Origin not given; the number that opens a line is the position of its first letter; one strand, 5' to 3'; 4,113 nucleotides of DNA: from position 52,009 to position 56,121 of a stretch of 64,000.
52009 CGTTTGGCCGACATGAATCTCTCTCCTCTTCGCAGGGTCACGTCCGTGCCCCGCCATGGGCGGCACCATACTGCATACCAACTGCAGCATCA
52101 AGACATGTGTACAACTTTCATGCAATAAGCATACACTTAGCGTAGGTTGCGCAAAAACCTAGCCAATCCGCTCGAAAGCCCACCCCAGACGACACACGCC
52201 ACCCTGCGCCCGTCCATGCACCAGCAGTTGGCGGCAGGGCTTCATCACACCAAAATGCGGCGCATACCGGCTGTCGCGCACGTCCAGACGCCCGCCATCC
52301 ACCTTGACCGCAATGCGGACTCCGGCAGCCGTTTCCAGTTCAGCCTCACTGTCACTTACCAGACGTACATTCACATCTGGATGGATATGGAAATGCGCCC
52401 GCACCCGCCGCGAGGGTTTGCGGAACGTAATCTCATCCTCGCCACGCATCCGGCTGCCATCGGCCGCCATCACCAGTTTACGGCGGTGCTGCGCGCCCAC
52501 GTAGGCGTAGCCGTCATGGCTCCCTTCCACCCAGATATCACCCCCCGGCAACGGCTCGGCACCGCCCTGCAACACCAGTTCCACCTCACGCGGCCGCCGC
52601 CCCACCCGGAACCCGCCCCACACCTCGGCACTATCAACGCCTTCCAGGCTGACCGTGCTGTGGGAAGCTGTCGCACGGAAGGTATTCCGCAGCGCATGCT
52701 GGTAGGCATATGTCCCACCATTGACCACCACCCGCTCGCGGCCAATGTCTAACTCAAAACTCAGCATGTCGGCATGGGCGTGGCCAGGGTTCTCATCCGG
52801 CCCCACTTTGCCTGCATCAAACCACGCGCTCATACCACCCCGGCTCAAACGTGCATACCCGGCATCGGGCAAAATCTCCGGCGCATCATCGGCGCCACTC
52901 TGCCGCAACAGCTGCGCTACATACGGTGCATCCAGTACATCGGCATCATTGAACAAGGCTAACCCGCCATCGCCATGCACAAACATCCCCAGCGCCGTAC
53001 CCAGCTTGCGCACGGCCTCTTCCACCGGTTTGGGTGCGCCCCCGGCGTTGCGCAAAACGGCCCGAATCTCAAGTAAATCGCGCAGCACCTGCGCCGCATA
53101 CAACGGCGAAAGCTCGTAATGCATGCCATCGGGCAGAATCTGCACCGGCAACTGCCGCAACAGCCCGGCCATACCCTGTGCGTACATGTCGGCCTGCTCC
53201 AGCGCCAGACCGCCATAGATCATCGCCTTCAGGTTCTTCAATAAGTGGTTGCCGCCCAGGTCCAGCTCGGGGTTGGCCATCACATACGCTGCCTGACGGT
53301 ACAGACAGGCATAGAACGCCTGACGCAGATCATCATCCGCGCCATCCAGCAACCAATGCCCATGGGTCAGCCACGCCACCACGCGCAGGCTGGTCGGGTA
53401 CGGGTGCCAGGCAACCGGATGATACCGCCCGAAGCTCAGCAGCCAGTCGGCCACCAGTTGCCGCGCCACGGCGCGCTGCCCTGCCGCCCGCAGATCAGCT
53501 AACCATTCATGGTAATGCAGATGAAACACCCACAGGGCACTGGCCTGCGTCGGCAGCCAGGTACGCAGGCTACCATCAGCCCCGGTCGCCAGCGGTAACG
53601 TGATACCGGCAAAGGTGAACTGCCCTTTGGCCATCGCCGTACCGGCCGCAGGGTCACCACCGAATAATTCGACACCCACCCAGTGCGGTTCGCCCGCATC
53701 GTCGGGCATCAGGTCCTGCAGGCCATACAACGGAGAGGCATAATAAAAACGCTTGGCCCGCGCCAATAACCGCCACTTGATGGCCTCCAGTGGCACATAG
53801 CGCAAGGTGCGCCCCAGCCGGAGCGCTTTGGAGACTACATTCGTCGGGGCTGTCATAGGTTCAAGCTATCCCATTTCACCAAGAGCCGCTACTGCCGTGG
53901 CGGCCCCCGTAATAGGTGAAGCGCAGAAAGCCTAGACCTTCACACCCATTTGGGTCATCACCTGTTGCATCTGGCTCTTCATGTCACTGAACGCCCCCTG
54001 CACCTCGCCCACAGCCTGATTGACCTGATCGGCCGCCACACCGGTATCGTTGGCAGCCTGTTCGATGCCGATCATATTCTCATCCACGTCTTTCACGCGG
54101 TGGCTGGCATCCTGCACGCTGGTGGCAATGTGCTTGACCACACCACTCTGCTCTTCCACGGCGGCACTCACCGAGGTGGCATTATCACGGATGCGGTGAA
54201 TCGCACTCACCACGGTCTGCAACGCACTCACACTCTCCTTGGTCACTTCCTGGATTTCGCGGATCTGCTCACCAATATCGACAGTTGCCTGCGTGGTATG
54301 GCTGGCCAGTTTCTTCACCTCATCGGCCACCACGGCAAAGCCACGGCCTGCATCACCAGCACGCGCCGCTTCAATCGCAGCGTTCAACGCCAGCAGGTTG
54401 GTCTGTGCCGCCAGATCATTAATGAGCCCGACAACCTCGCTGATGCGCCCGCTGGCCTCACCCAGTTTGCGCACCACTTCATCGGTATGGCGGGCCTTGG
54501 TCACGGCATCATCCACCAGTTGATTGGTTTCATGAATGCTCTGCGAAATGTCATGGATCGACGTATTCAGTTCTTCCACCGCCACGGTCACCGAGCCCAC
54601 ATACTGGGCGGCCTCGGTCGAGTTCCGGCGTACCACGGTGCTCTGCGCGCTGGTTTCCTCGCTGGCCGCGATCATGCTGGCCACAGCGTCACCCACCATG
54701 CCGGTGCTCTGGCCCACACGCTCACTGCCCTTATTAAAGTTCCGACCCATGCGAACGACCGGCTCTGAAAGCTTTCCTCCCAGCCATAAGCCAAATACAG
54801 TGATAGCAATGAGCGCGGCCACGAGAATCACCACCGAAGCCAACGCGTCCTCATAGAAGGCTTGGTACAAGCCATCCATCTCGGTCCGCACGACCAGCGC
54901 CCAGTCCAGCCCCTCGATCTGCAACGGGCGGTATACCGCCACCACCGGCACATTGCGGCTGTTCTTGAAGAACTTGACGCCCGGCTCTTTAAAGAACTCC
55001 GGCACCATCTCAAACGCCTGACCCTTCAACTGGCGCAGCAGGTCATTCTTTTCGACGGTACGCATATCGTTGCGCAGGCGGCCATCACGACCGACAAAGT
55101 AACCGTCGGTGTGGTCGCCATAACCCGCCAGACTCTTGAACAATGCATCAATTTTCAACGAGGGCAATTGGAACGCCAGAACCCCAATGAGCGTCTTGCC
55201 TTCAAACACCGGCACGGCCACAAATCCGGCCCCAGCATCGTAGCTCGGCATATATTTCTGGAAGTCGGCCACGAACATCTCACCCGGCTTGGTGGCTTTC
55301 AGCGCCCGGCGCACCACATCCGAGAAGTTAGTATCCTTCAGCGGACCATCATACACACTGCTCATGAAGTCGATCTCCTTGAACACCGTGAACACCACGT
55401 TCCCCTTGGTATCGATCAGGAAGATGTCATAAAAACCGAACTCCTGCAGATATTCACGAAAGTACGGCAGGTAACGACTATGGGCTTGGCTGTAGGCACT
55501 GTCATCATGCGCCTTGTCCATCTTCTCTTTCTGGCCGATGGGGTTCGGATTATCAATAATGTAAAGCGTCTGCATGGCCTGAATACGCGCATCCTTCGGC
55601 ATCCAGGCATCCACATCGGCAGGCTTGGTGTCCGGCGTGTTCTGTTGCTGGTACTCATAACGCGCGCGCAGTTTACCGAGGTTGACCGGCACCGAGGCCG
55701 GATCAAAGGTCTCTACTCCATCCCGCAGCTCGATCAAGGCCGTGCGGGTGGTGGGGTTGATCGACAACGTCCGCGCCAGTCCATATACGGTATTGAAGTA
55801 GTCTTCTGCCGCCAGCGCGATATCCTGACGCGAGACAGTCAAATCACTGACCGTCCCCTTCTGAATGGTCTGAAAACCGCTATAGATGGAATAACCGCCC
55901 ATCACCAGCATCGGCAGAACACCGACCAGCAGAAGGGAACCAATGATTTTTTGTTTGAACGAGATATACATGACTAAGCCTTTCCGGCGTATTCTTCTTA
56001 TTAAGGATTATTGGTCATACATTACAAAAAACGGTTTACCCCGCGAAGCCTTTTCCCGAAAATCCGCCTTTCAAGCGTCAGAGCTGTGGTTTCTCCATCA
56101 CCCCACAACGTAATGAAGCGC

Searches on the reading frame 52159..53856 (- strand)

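Call 83: search_protein_families(library=pfam, proteins=[window:52159-53856:-], max_evalue=0.0001)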
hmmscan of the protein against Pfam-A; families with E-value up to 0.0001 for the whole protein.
window:52159-53856:- (565 aa): 2 families
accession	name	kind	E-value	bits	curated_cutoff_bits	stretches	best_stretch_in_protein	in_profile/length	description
PF07940.18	Hepar_II_III_C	-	3.5e-56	190.8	24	1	329-559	9-236/237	Heparinase II/III-like, C-terminal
PF16889.11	Hepar_II_III_N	-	1.7e-09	37.9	22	1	147-305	148-313/340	Heparinase II/III N-terminus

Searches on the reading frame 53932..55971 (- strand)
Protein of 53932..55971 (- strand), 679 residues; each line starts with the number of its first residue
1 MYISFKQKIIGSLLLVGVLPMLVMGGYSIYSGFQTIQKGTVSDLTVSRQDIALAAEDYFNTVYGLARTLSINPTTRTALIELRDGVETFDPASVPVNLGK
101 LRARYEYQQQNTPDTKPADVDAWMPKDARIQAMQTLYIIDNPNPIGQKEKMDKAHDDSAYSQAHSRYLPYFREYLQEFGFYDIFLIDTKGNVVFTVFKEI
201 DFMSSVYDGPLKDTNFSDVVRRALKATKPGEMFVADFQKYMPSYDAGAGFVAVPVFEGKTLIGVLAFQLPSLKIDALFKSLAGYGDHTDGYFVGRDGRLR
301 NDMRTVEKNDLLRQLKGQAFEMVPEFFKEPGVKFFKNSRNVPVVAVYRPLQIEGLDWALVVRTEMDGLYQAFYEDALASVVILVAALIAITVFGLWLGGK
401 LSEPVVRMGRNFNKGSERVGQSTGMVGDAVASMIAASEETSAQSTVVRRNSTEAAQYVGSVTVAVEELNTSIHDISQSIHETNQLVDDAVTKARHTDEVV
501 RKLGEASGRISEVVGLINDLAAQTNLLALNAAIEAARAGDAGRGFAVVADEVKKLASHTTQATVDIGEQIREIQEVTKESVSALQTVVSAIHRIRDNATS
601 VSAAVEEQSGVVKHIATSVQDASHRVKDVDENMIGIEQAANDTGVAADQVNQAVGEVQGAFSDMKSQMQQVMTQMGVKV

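Call 83: search_protein_families(library=pfam, proteins=[window:53932-55971:-], max_evalue=0.0001)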
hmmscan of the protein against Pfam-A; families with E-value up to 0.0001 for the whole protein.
window:53932-55971:- (679 aa): 3 families
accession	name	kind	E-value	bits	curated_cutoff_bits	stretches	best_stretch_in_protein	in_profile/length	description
PF00015.26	MCPsignal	-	3.2e-32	112.2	34.6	1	497-657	22-168/172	Methyl-accepting chemotaxis protein (MCP) signalling domain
PF02743.24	dCache_1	-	2.7e-07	30.8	45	1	179-361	67-239/240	Cache domain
PF06103.16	DUF948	-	4.1e-05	24.1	37.2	0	460-513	34-87/89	Bacterial protein of unknown function (DUF948)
